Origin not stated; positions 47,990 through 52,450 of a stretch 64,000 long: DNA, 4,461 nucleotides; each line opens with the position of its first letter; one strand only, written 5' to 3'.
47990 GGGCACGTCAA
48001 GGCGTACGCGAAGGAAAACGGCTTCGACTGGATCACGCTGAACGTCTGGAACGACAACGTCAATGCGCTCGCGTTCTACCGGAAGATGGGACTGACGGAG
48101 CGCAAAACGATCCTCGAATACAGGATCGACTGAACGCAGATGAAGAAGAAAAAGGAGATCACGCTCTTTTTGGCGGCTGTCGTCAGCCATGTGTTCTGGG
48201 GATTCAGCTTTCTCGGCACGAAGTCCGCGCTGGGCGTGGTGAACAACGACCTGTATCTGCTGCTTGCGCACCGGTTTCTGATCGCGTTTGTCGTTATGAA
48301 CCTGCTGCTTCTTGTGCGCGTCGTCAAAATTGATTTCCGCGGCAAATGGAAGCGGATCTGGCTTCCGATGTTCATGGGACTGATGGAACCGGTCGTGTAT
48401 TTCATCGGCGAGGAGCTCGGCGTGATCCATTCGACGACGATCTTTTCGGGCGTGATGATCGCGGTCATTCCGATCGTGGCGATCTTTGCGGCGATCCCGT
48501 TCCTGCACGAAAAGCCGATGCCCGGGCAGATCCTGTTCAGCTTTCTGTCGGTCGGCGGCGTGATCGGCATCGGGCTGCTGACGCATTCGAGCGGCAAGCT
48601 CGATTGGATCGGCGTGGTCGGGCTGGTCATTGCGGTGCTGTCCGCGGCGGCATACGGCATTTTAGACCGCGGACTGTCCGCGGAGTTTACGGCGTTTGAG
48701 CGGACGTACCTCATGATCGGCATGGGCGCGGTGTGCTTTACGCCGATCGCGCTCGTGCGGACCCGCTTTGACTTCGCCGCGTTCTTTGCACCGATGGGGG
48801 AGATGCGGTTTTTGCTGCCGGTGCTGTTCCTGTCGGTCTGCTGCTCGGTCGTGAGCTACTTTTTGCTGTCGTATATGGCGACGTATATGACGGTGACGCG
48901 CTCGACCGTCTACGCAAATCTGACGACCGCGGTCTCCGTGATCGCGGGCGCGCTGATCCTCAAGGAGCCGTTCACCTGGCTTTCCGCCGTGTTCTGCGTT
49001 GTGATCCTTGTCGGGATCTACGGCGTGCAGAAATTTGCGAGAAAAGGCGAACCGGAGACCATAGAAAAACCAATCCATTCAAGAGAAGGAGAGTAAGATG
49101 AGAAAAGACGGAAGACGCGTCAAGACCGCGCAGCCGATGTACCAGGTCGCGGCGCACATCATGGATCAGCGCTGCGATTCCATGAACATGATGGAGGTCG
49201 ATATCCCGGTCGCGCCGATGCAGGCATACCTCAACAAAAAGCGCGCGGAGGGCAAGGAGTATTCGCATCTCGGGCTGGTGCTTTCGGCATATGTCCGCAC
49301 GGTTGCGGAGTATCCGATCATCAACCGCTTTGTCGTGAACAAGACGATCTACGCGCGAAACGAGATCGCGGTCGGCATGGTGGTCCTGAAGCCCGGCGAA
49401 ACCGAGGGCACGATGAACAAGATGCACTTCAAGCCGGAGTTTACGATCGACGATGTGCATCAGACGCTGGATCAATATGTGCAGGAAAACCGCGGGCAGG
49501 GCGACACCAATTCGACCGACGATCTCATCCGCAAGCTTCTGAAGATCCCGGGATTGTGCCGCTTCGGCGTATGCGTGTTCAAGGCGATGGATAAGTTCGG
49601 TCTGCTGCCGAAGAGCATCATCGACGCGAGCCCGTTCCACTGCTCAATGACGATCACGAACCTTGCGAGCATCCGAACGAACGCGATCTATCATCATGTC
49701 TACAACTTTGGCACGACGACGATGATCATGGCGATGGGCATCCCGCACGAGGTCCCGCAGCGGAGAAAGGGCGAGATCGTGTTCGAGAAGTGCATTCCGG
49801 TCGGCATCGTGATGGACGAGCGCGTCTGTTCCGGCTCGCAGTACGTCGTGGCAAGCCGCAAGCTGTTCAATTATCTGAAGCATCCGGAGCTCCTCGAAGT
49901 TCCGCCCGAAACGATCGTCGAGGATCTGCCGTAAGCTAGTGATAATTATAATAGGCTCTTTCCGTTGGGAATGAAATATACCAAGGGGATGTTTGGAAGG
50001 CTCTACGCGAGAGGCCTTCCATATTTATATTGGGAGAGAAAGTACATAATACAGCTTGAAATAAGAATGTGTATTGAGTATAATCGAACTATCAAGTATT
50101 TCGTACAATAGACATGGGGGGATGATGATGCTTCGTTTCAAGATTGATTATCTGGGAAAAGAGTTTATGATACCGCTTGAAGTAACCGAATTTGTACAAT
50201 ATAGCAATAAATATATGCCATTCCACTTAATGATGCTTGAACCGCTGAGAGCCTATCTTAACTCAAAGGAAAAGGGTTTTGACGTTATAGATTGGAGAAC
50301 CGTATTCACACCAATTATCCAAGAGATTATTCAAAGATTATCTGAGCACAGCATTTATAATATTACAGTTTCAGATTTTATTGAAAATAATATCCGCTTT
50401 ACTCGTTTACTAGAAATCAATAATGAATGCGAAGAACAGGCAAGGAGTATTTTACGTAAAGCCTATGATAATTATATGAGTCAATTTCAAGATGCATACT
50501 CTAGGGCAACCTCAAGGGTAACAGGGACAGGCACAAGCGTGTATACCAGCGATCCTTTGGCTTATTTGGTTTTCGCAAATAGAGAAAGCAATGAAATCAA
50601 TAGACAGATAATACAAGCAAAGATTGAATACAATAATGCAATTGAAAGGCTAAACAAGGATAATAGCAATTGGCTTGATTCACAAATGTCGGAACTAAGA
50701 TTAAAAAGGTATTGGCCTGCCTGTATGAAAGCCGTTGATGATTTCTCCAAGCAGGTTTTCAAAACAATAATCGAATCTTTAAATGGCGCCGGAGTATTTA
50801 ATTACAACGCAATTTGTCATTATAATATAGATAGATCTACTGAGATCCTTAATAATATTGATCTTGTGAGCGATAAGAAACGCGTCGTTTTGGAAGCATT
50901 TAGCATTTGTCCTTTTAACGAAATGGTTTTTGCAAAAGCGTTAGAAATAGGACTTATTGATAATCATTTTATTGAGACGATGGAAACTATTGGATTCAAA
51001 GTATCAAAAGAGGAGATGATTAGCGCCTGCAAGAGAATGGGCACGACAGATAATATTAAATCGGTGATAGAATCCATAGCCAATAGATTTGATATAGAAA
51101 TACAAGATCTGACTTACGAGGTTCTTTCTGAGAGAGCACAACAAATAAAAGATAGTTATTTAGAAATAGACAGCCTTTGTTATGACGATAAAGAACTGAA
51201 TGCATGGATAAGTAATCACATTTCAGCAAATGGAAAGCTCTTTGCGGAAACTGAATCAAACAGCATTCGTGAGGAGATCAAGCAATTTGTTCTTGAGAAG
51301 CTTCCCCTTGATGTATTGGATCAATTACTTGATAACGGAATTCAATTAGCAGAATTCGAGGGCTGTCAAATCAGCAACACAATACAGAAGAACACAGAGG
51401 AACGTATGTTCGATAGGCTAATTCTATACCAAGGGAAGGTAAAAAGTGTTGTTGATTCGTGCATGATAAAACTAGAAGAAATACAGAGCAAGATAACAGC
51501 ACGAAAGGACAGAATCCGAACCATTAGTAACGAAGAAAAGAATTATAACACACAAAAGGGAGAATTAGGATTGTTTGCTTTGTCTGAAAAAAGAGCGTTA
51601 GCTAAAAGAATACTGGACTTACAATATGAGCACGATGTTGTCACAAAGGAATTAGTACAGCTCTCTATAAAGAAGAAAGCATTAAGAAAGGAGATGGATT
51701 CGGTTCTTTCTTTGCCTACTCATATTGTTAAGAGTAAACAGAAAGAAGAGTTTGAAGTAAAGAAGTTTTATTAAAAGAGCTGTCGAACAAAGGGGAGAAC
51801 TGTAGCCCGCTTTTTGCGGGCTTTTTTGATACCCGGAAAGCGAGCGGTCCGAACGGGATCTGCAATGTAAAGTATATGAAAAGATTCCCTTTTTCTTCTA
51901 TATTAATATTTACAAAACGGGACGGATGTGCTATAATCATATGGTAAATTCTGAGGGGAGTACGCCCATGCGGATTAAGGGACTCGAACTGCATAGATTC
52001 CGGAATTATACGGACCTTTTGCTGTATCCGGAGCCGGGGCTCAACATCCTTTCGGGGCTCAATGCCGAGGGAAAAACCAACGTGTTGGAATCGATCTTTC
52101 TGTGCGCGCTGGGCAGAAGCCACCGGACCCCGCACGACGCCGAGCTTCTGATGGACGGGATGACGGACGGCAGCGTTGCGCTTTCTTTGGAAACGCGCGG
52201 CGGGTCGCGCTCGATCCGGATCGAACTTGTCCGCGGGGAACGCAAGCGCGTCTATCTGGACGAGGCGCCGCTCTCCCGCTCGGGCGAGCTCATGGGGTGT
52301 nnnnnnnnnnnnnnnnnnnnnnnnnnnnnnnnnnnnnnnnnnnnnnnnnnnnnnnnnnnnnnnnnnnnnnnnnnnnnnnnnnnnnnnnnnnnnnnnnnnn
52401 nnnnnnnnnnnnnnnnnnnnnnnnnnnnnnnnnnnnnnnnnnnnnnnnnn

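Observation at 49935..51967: AT-rich single-gene island with its own promoter and terminator, encoding a 550-aa orphan protein just upstream of recF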

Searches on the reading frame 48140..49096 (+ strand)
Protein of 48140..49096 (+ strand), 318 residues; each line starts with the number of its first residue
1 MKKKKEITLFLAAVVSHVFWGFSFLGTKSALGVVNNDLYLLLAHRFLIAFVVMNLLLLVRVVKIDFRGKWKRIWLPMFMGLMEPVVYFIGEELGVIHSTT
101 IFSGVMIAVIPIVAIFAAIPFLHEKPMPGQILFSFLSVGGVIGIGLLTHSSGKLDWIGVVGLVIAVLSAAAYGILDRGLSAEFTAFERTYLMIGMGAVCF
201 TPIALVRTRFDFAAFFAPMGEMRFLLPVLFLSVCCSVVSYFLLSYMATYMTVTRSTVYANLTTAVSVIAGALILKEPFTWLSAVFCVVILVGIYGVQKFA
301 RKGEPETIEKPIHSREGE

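Call 5: search_protein_families(library=pfam, proteins=[window:48140-49096:+], max_evalue=1)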
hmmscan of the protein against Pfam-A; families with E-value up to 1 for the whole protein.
window:48140-49096:+ (318 aa): 3 families
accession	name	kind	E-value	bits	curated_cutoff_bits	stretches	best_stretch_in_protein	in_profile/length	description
PF00892.27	EamA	-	3.4e-24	86.1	28.2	2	157-296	2-133/135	EamA-like transporter family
PF03739.19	LptF_LptG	-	0.015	14.8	27.9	1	220-263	90-133/353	Lipopolysaccharide export system permease LptF/LptG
PF07214.17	DUF1418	-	0.14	12.5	22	1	154-220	14-75/94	Protein of unknown function (DUF1418)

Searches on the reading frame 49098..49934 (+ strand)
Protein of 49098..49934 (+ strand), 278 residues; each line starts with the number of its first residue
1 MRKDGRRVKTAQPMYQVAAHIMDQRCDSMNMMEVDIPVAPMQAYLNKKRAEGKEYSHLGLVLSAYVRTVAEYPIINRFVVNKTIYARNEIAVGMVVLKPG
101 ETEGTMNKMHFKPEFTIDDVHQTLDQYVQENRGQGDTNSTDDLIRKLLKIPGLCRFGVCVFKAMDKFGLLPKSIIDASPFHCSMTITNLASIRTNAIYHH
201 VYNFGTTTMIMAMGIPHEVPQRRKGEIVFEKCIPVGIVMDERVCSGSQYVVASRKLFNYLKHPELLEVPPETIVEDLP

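Call 5: search_protein_families(library=pfam, proteins=[window:49098-49934:+], max_evalue=1)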
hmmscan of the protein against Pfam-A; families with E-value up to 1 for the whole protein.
window:49098-49934:+ (278 aa): 2 families
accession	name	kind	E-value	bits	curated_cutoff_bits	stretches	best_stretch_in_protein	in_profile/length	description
PF00198.28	2-oxoacid_dh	-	1.9e-08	34.5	23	2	183-266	149-230/232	2-oxoacid dehydrogenases acyltransferase (catalytic domain)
PF04675.19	DNA_ligase_A_N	-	0.28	11.8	24.6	1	108-149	102-142/174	DNA ligase N terminus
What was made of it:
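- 49098..49934 (+): Upstream host gene (278 aa, weak 2-oxoacid_dh acyltransferase-like). Its stop codon is the left edge of the hotspot. Pfam PF00198, E 1.9e-8 (call 5).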

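Call 26: find_related_loci(query=window:49098-49934:+, collection=genome_contigs, flank=8000)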
Query window:49098-49934:+ (278 aa) in genome_contigs; peptide patterns used: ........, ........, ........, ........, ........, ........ (x = any residue, [..] = any of these).
137 stretches matched a pattern; 19 encode a relative of the query (tblastn E <= 1e-3); 19 distinct loci.
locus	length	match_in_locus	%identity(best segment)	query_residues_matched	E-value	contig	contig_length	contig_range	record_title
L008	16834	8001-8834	95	1-278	0e+0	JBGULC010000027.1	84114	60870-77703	MAG: Christensenellales bacterium isolate ruminal_MAG_266 ruminal_MAG_266_contig_0027, whole genome shotgun sequence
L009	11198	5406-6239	94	1-278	0e+0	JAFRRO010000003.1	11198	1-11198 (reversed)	MAG: Clostridia bacterium isolate RGIG2736 Goat_Omasum-4__c8067, whole genome shotgun sequence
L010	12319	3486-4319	95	1-278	0e+0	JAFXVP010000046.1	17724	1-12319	MAG: Clostridia bacterium isolate RGIG6786 Sheep_Rumen-3__c1091855, whole genome shotgun sequence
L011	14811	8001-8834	93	1-278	0e+0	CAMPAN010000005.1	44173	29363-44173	MAG: uncultured Clostridia bacterium isolate SRR873608_bin.130_metaWRAP_v1.3_MAG genome assembly, contig: NODE_1871_leng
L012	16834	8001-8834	92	1-278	0e+0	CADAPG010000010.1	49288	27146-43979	MAG: uncultured Clostridiales bacterium isolate RUG13494 genome assembly, contig: RUG13494_asm_10, whole genome shotgun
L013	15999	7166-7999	94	1-278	0e+0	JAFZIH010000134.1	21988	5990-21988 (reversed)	MAG: Clostridia bacterium isolate RGIG7792 Water_buffalos_Reticulum-1__c601108, whole genome shotgun sequence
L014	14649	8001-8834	92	1-278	0e+0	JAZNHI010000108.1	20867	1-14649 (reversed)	MAG: Clostridia bacterium isolate T1900044694_TS20190160.MAGScoT_cleanbin_000005 SGB_1767_k141_1268521, whole genome sho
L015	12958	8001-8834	92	1-278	0e+0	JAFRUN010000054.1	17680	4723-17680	MAG: Clostridia bacterium isolate RGIG2810 Goat_Omasum-6__c553123, whole genome shotgun sequence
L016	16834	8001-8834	93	1-278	0e+0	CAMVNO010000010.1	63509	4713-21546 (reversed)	MAG TPA_asm: uncultured Clostridia bacterium isolate SRR8387718_bin.19_metaWRAP_v1.3_MAG genome assembly, contig: ERZ142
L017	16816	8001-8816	94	1-272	0e+0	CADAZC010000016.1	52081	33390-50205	MAG: uncultured Clostridiales bacterium isolate RUG13758 genome assembly, contig: RUG13758_asm_16, whole genome shotgun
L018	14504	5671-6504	92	1-278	0e+0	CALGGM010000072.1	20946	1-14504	MAG TPA_asm: uncultured Clostridia bacterium isolate ERR1278103_bin.119_CONCOCT_v1.1_MAG genome assembly, contig: ERZ841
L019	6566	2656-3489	92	1-278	0e+0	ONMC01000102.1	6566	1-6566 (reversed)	uncultured Clostridiales bacterium isolate RUG432 genome assembly, contig: scaffold_7658, whole genome shotgun sequence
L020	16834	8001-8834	91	1-278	2e-179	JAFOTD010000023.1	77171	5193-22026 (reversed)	MAG: Clostridia bacterium isolate RGIG775 Dairy_cattle_Omasum-6__c190, whole genome shotgun sequence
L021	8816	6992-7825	91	1-278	5e-179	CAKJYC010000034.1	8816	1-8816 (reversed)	Clostridiales bacterium isolate MAG-R050 genome assembly, contig: k141_3537, whole genome shotgun sequence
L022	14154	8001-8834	90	1-278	8e-179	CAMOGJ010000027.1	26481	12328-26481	MAG: uncultured Clostridia bacterium isolate SRR873604_bin.123_metaWRAP_v1.3_MAG genome assembly, contig: NODE_2731_leng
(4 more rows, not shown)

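Call 63: search_protein_families(library=pfam, proteins=[L008:9067-9615:+, L008:9612-10424:+, L009:6279-7133:-], max_evalue=0.001)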
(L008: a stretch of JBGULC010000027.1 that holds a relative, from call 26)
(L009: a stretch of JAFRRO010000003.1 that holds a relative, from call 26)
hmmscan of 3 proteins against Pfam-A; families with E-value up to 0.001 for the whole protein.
L008:9067-9615:+ (182 aa): 3 families
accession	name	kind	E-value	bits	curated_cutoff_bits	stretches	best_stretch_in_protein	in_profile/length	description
PF04542.20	Sigma70_r2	-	8.4e-11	42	24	1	23-86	3-69/71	Sigma-70 region 2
PF07638.17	Sigma70_ECF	-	8e-10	39.3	21.1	1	62-162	71-170/185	ECF sigma factor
PF08281.18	Sigma70_r4_2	-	2.2e-08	34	25.7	1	120-169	3-52/54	Sigma-70, region 4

L008:9612-10424:+ (270 aa): 0 families

L009:6279-7133:- (284 aa): 1 family
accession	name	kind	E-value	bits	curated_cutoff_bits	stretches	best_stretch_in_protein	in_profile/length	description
PF05013.17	FGase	-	9e-48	163.7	28.9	1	40-253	1-218/219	N-formylglutamate amidohydrolase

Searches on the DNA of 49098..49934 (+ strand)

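Call 83: search_rna_families(sources=[L014, L018], threshold=gathering)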
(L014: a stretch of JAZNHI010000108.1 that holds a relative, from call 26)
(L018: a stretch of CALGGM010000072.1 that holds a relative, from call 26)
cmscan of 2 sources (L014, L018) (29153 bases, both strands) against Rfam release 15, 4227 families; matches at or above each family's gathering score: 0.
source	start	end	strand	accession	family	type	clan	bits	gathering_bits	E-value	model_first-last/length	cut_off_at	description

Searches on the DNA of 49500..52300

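Call 75: search_rna_families(source=window, start=49500, end=52300, threshold=evalue, max_evalue=1)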
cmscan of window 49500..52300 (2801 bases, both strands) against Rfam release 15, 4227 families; matches with E-value up to 1: 1.
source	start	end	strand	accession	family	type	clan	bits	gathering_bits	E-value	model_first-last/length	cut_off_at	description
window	49981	50051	+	RF00406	SNORA42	Gene; snRNA; snoRNA; HACA-box;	-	21.8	70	0.13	1-136/136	no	Small nucleolar RNA SNORA42/SNORA80 family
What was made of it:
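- Tried and rejected: Rfam found nothing in the cassette or in the L014 and L018 loci (calls 75, 83).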

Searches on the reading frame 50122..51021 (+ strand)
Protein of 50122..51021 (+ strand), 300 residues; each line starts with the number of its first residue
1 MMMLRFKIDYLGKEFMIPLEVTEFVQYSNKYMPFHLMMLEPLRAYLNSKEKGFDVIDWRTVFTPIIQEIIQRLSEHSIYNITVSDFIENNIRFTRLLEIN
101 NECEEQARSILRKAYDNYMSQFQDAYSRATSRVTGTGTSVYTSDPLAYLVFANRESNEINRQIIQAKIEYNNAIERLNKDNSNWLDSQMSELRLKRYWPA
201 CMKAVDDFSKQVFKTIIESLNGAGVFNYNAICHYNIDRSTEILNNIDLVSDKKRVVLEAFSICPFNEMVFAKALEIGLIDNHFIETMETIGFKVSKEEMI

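Call 78: predict_structure(alignment_id=A3)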
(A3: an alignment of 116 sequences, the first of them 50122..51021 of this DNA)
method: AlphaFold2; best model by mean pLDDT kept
length: 300 residues; sequences in the alignment: 116
mean_pLDDT: 95.1   pTM: 0.85
mean pLDDT of the five models: 95.1, 94.5, 93.6, 93.1, 91.2
residues with pLDDT >= 90: 263; 70-90: 36; 50-70: 1; < 50: 0
segments of 3 or more residues with pLDDT < 50: none
pLDDT, mean of each block of 10 residues (from residue 1): 91 98 97 98 94 94 98 98 98 98 98 98 96 86 82 89 94 97 97 97 98 98 97 97 98 98 97 95 95 84
secondary structure, 60 per line:
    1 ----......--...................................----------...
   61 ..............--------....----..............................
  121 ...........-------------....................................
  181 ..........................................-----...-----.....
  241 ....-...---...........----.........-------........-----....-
elements in order: E5-10 E13-18 H19-47 H58-74 H83-86 H91-131 H145-222 H236-244 H252-262 H267-275 H283-290 H296-299

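Call 81: fold_search(model_id=the predicted structure, library=pdb)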
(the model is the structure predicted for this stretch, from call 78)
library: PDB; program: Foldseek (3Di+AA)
matches with E <= 10: 178; with E <= 0.001: 0
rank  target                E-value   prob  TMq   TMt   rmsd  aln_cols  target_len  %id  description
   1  9ls0_B                1.4e-01  0.28  0.17  0.20  26.9       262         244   14  Straight and symmetrical filament of the spirochete periplasmic flagella of Leptospira biflexa deleted fcpB strain (released 2025-12-24)
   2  9uxh_F                2.7e-01  0.08  0.12  0.06  25.4       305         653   11  type II Lamassu, LmuACB with DNA (released 2026-03-25)
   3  8wjo_B                3.7e-01  0.13  0.17  0.18  27.1       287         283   15  Cryo-EM structure of 8-subunit Smc5/6 arm region (released 2024-06-26)
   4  8v00_A                5.5e-01  0.11  0.15  0.12  32.5       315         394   11  AaegOR10 apo structure (released 2024-06-19)
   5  9lry_B                6.0e-01  0.13  0.15  0.17  26.8       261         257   12  Straight and symmetrical filament of the spirochete periplasmic flagella of Leptospira biflexa (released 2025-12-24)
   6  7ag9_A                6.3e-01  0.08  0.14  0.11  44.0       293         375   14  Structure of the Kar9 protein (released 2021-07-07)
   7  7zr1_D                7.7e-01  0.06  0.15  0.07  37.1       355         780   12  Chaetomium thermophilum Mre11-Rad50-Nbs1 complex bound to ATPyS (composite structure) (released 2023-01-11)
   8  8cq2_A                8.1e-01  0.08  0.16  0.03  32.4       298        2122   12  Photorhabdus luminescens TcdA1 prepore-to-pore intermediate, C16S, C20S, C870S, T1279C mutant (released 2024-03-13)
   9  8tv0_A                9.4e-01  0.08  0.15  0.03  30.0       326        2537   12  XptA2 wild type (released 2023-09-27)
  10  8wjo_A                9.9e-01  0.06  0.15  0.15  32.6       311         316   12  Cryo-EM structure of 8-subunit Smc5/6 arm region (released 2024-06-26)
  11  6rw6_A                1.0e+00  0.06  0.16  0.03  31.9       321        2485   12  Cryo-EM structure of Photorhabdus luminescens TcdA1 (released 2019-10-23)
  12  8r2m_D                1.1e+00  0.08  0.15  0.05  18.3       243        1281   12  Mycobacterium smegnatis RNA polymerase transcription initiation complex with SigmaA, RbpA, HelD N-terminal domain and  (released 2024-10-02)
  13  4bne_B                1.2e+00  0.08  0.17  0.17  26.0       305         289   10  Pacsin2 Interacts with Membranes and Actin-Filaments (released 2014-05-14)
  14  2x3v_B                1.3e+00  0.08  0.15  0.15  26.0       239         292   10  Structure of The F-BAR Domain of Mouse Syndapin I (released 2010-04-07)
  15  4bne_A                1.4e+00  0.09  0.16  0.16  25.3       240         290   12  Pacsin2 Interacts with Membranes and Actin-Filaments (released 2014-05-14)
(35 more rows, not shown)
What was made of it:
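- Closest known: Elongated helical-bundle proteins with a beta-hairpin. Same: These proteins appear among the weak Foldseek hits to the N-domain (call 81).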
